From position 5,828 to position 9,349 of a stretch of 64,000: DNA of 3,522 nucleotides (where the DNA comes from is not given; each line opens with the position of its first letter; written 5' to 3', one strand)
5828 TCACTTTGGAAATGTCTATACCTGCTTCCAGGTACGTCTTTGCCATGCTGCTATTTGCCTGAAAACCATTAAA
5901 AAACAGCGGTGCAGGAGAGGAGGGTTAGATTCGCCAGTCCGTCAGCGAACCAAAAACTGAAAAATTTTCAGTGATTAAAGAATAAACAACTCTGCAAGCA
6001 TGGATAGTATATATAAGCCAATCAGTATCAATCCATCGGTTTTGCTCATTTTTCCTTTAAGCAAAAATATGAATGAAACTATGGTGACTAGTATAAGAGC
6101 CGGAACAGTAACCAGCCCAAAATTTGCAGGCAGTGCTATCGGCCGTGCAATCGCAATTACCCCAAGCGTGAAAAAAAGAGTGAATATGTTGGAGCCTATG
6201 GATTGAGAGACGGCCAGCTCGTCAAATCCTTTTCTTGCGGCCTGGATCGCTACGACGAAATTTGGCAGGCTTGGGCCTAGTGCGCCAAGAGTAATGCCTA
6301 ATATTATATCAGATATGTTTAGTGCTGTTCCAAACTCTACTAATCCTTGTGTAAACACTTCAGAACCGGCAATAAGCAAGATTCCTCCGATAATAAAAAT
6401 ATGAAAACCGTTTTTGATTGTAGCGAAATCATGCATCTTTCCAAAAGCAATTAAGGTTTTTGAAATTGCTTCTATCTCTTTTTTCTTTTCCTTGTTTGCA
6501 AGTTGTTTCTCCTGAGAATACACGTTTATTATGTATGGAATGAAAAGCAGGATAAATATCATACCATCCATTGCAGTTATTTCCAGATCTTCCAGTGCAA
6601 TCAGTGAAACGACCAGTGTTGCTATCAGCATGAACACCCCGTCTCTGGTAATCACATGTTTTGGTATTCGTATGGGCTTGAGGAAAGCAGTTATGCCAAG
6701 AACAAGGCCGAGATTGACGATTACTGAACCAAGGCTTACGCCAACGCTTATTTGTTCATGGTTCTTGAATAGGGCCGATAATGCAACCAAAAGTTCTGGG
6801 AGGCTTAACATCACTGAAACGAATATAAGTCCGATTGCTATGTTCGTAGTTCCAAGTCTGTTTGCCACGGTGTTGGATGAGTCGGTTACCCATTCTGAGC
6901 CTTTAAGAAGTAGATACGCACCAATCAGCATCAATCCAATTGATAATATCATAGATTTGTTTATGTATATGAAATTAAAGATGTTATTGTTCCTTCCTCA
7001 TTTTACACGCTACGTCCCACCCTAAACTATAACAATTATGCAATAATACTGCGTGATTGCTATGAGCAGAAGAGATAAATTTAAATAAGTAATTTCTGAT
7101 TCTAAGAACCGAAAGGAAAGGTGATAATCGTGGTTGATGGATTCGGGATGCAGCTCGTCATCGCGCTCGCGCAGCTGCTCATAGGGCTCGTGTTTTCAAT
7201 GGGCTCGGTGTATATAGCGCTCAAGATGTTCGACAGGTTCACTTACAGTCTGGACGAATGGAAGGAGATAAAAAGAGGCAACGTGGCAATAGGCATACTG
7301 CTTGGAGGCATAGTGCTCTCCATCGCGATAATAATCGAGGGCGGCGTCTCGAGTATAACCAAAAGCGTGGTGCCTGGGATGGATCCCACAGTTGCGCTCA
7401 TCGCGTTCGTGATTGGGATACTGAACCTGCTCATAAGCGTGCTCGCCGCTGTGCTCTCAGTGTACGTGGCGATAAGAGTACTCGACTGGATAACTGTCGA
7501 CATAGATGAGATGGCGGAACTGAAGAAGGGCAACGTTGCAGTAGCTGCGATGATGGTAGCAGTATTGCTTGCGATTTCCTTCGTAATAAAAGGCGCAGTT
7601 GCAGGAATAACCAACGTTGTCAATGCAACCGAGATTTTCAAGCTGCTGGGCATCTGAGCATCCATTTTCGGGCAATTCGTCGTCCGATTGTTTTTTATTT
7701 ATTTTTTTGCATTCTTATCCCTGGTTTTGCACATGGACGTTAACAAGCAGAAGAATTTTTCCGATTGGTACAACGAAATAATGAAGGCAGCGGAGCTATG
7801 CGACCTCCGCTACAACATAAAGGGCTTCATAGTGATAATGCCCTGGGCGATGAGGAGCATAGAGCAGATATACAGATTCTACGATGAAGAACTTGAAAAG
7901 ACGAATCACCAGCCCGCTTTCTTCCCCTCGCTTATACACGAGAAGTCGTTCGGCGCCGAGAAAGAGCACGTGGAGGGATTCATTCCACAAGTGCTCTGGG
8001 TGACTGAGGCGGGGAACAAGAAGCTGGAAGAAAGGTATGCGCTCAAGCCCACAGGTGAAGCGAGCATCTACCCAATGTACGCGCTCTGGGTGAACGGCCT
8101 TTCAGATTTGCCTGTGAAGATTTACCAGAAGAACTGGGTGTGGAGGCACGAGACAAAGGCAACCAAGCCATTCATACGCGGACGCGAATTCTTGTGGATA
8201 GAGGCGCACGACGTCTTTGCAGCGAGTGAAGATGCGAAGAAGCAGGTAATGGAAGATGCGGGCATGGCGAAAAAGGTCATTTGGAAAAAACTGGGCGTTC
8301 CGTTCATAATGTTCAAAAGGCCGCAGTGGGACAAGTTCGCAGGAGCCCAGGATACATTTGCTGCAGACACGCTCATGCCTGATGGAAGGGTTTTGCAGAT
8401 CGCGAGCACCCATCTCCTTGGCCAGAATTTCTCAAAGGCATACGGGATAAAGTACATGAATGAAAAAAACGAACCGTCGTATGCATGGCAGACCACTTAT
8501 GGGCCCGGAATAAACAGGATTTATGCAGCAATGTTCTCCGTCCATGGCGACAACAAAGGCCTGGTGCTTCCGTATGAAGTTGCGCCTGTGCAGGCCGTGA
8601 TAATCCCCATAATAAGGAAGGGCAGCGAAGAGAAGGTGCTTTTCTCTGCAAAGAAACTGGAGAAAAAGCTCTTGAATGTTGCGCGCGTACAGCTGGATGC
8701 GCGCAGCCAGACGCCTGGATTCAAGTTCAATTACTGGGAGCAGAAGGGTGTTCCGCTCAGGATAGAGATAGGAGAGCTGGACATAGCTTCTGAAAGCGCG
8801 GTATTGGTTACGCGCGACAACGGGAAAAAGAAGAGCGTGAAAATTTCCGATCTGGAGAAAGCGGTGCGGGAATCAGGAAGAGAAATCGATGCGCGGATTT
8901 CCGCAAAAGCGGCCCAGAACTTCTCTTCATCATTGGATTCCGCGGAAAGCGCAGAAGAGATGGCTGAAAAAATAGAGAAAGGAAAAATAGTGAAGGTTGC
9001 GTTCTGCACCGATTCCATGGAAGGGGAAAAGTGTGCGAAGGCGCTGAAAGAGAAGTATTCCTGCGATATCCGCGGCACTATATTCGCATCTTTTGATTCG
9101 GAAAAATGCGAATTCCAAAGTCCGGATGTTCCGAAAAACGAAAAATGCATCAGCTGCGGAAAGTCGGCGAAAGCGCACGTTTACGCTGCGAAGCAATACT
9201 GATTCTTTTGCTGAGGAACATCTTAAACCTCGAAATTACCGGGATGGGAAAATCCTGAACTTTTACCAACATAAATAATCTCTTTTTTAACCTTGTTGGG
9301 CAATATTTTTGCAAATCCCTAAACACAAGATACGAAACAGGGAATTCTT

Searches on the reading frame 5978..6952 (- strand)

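Call 83: search_protein_families(library=pfam, proteins=[window:5978-6952:-], max_evalue=0.001)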
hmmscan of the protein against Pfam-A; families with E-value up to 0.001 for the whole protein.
window:5978-6952:- (325 aa): 1 family
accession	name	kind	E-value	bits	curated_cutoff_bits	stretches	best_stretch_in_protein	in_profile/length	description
PF01699.29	Na_Ca_ex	-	7.6e-45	153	24.9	2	183-320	3-148/151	Sodium/calcium exchanger protein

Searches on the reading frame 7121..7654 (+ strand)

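Call 83: search_protein_families(library=pfam, proteins=[window:7121-7654:+], max_evalue=0.001)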
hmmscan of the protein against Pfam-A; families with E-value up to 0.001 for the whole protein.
window:7121-7654:+ (178 aa): 1 family
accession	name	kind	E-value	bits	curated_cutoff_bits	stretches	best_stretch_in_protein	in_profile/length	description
PF03994.20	DUF350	-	1.2e-21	77.6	26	2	15-100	5-89/133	Domain of Unknown Function (DUF350)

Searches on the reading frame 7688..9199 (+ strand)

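Call 83: search_protein_families(library=pfam, proteins=[window:7688-9199:+], max_evalue=0.001)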
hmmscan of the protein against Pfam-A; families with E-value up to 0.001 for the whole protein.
window:7688-9199:+ (504 aa): 3 families
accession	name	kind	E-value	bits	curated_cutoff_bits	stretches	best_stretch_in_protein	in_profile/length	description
PF00587.30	tRNA-synt_2b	-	3.4e-25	89.6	29.3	1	112-284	6-177/179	tRNA synthetase class II core domain (G, H, P, S and T)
PF03129.25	HGTP_anticodon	-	2e-17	63.5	21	1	302-395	1-93/94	Anticodon binding domain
PF09180.16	ProRS-C_1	-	8.6e-10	39.1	31.5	1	423-504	2-71/71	Prolyl-tRNA synthetase, C-terminal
